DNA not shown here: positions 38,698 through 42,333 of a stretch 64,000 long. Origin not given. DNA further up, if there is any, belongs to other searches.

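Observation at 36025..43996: MamK-family actin in a non-magnetosome context: putative operon of coiled-coil protein, MamK-like actin, 1111-aa lipoprotein and membrane Ser/Thr kinase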

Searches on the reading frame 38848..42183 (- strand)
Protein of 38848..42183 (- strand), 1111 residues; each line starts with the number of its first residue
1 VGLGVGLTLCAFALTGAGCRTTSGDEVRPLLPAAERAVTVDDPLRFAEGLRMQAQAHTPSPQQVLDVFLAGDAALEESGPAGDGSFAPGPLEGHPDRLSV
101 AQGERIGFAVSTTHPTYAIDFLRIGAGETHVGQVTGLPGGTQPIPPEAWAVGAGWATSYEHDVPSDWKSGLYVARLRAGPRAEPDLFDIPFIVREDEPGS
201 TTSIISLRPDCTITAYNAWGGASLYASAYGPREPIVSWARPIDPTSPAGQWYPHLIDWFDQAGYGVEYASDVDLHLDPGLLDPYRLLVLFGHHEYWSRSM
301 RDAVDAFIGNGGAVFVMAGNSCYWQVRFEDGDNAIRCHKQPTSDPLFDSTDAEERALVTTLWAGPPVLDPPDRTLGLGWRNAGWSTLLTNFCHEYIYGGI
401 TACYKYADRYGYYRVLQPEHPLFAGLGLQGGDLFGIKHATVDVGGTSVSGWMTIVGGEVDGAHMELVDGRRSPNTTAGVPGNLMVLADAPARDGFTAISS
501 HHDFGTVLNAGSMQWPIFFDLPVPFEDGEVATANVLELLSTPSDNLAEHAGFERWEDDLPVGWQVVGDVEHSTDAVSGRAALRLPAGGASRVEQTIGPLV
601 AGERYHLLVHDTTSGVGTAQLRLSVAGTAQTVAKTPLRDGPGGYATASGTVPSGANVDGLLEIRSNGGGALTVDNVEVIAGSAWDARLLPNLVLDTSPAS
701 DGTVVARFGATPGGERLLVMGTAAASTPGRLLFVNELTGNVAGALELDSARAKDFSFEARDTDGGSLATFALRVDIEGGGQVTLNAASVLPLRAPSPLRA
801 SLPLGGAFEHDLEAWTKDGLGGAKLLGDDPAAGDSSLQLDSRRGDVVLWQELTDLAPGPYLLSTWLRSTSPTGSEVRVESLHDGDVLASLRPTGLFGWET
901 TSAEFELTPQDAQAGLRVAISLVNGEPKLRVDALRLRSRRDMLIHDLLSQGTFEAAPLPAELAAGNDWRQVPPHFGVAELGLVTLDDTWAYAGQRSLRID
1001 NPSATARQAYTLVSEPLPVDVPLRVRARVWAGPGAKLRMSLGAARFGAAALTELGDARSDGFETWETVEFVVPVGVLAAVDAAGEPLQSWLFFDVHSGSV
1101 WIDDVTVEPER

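Call 3: search_protein_families(library=pfam, proteins=[window:38848-42183:-], max_evalue=0.01)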
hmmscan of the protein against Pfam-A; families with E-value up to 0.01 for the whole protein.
window:38848-42183:- (1111 aa): 1 family
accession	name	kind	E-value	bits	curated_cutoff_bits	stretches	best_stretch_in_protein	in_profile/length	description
PF20254.3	DMFA2_C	-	2.1e-60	205.6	27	1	125-517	12-366/374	N,N-dimethylformamidase beta subunit-like, C-terminal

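Call 4: search_protein_families(library=ncbifam, proteins=[window:38848-42183:-], max_evalue=0.01)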
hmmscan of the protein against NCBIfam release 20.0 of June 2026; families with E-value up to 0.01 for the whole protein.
window:38848-42183:- (1111 aa): 0 families

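Call 91: find_related_loci(query=window:38848-42183:-, collection=metagenome_contigs, flank=6000)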
Query window:38848-42183:- (1111 aa) in metagenome_contigs; peptide patterns used: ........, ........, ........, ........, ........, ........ (x = any residue, [..] = any of these).
52 stretches matched a pattern, but none encodes a relative of the query by tblastn (E <= 1e-3).
